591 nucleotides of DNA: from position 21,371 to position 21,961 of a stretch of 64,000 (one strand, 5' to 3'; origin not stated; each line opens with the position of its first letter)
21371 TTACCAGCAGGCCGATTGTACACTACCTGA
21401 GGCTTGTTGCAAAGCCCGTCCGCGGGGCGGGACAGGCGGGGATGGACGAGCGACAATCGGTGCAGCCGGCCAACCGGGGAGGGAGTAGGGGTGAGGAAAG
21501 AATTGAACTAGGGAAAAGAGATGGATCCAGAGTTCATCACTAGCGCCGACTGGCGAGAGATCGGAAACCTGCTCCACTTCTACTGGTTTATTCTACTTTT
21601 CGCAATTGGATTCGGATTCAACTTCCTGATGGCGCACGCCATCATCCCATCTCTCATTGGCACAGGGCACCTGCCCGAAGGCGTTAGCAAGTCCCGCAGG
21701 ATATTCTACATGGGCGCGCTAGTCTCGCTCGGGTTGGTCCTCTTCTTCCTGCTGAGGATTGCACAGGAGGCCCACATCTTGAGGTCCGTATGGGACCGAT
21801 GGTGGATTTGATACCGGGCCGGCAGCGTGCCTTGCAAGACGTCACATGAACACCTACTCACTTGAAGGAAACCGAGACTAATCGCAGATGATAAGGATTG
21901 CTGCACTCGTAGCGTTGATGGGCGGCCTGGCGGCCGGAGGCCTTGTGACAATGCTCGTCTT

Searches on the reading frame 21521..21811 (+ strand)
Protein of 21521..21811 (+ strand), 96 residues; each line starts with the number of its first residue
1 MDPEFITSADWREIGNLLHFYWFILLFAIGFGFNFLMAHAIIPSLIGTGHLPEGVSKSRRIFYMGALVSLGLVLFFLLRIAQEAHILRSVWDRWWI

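Call 31: search_protein_families(library=pfam, proteins=[window:21521-21811:+], max_evalue=0.001)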
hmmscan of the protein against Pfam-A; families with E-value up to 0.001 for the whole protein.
window:21521-21811:+ (96 aa): 0 families

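Call 45: search_solved_structures(query=A2, max_evalue=10)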
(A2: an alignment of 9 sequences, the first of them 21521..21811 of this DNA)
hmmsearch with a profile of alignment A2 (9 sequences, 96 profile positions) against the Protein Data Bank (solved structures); distinct sequences matched with E-value up to 10: 7.
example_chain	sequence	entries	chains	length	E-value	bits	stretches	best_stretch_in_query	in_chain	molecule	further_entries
7xxi_A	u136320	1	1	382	0.14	15.9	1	10-92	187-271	P2Y purinoceptor 12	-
4ntj_A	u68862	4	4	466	0.17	15.6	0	10-63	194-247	P2Y purinoceptor 12,Soluble cytochrome b562,P2Y purinoceptor 12 | P2Y purinoceptor 12, Soluble cytochrome b562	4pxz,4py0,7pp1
9k0x_I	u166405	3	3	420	0.71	13.6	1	14-79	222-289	P2Y purinoceptor 2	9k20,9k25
8jgb_R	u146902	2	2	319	7.2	10.4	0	25-95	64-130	Mas-related G-protein coupled receptor member X1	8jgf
6akf_A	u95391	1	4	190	7.7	10.3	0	33-92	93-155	Claudin-3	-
8jgg_R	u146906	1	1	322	8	10.2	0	25-95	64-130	Mas-related G-protein coupled receptor member X1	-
8dwc_R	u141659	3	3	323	8.3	10.2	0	25-95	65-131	Mas-related G-protein coupled receptor member X1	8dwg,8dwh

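Call 81: find_homologous_proteins(query=A2, max_evalue=0.001)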
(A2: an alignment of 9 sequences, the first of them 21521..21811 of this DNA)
Query A2 (9 sequences) (96 aa, profile of the alignment): 246 proteins with E <= 0.001 among 2999 candidates; the best 120 are listed.
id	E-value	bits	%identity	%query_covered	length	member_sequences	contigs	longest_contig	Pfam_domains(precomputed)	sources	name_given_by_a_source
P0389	5.5e-38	147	43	99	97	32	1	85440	-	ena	-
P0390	4.5e-36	141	43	100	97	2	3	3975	-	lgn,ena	-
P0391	5.6e-36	141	41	100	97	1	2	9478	-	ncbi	ncbi:MAG: hypothetical protein V3U26_02340 [Dehalococcoidia bacterium]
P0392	5.7e-36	141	98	100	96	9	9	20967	-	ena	-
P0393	6.6e-36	140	43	100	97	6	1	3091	-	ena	-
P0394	7.6e-36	140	43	100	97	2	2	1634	-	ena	-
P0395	9.7e-36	140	44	99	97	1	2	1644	-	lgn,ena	-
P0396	9.9e-36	140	89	100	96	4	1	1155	-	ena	-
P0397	1.1e-35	140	45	99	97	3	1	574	-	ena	-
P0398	1.2e-35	140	91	100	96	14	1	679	-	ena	-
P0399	1.2e-35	140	42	99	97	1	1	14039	-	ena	-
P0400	2.3e-35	139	42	100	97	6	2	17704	-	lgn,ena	-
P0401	2.8e-35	138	42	100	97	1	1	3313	-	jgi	jgi:hypothetical protein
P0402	2.9e-35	138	38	99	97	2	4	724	-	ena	-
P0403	3.6e-35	138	44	100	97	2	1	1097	-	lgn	-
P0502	3.1e-27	113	29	99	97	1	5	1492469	-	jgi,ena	jgi:hypothetical protein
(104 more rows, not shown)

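Call 82: find_encoding_contigs(protein=P0502, flank=10000, max_places=2)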
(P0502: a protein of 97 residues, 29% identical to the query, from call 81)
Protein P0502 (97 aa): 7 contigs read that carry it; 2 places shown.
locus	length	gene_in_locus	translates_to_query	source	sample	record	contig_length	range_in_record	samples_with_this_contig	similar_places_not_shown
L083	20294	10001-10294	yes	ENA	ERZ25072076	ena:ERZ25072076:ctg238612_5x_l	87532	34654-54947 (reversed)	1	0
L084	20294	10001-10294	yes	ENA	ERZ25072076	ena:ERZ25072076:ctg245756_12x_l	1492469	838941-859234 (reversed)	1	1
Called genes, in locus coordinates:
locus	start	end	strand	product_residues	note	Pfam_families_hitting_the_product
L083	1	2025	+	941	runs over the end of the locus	PF13510:Fer2_4, PF10588:NADH-G_4Fe-4S_3 (faint), PF12838:Fer4_7, PF14697:Fer4_21 (weak), PF22117:Fer4_Nqo3, PF04879:Molybdop_Fe4S4, PF00384:Molybdopterin, PF01568:Molydop_binding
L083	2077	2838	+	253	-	PF00175:NAD_binding_1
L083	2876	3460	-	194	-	-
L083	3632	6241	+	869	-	PF01624:MutS_I, PF05188:MutS_II, PF05192:MutS_III, PF05190:MutS_IV, PF00488:MutS_V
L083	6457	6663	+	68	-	PF03960:ArsC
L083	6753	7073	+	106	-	PF03795:YCII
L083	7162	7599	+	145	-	-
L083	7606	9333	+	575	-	PF02518:HATPase_c, PF13589:HATPase_c_3, PF01119:DNA_mis_repair, PF08676:MutL_C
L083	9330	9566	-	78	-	-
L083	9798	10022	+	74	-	-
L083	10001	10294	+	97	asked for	-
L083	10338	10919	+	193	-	PF02085:Cytochrom_CIII (faint), PF14522:Cytochrome_C7 (faint), PF14537:Cytochrom_c3_2 (faint)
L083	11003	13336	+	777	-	PF00384:Molybdopterin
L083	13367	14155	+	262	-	PF13183:Fer4_8 (faint), PF13187:Fer4_9 (faint), PF00037:Fer4 (faint), PF12797:Fer4_2 (weak), PF13237:Fer4_10 (faint), PF12838:Fer4_7 (weak), PF13247:Fer4_11, PF12838:Fer4_7 (weak)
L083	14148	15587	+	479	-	-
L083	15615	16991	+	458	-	PF03916:NrfD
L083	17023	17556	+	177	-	PF11821:ActD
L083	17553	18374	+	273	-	PF00034:Cytochrom_C (weak), PF13442:Cytochrome_CBB3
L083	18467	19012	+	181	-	PF03918:CcmH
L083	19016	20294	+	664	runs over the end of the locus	PF01578:Cytochrom_C_asm, PF16327:CcmF_C, PF05140:ResB (faint)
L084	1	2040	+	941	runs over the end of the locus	PF13510:Fer2_4, PF10588:NADH-G_4Fe-4S_3 (faint), PF12838:Fer4_7, PF14697:Fer4_21 (weak), PF22117:Fer4_Nqo3, PF04879:Molybdop_Fe4S4, PF00384:Molybdopterin, PF01568:Molydop_binding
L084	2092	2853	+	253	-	PF00175:NAD_binding_1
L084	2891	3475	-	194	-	-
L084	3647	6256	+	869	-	PF01624:MutS_I, PF05188:MutS_II, PF05192:MutS_III, PF05190:MutS_IV, PF00488:MutS_V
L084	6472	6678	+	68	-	PF03960:ArsC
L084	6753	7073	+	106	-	PF03795:YCII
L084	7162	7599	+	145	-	-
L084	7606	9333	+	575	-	PF02518:HATPase_c, PF13589:HATPase_c_3, PF01119:DNA_mis_repair, PF08676:MutL_C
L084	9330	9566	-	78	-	-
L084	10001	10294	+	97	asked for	-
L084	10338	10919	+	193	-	PF02085:Cytochrom_CIII (faint), PF14522:Cytochrome_C7 (faint), PF14537:Cytochrom_c3_2 (faint)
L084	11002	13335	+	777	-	PF00384:Molybdopterin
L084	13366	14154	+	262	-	PF13187:Fer4_9 (faint), PF00037:Fer4 (faint), PF12797:Fer4_2 (weak), PF13237:Fer4_10 (faint), PF12838:Fer4_7 (weak), PF13247:Fer4_11, PF12838:Fer4_7 (weak)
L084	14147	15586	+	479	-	-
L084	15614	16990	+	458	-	PF03916:NrfD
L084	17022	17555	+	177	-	PF11821:ActD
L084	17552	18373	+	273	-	PF00034:Cytochrom_C (weak), PF13442:Cytochrome_CBB3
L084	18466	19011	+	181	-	PF03918:CcmH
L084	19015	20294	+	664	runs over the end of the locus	PF01578:Cytochrom_C_asm, PF16327:CcmF_C, PF05140:ResB (faint)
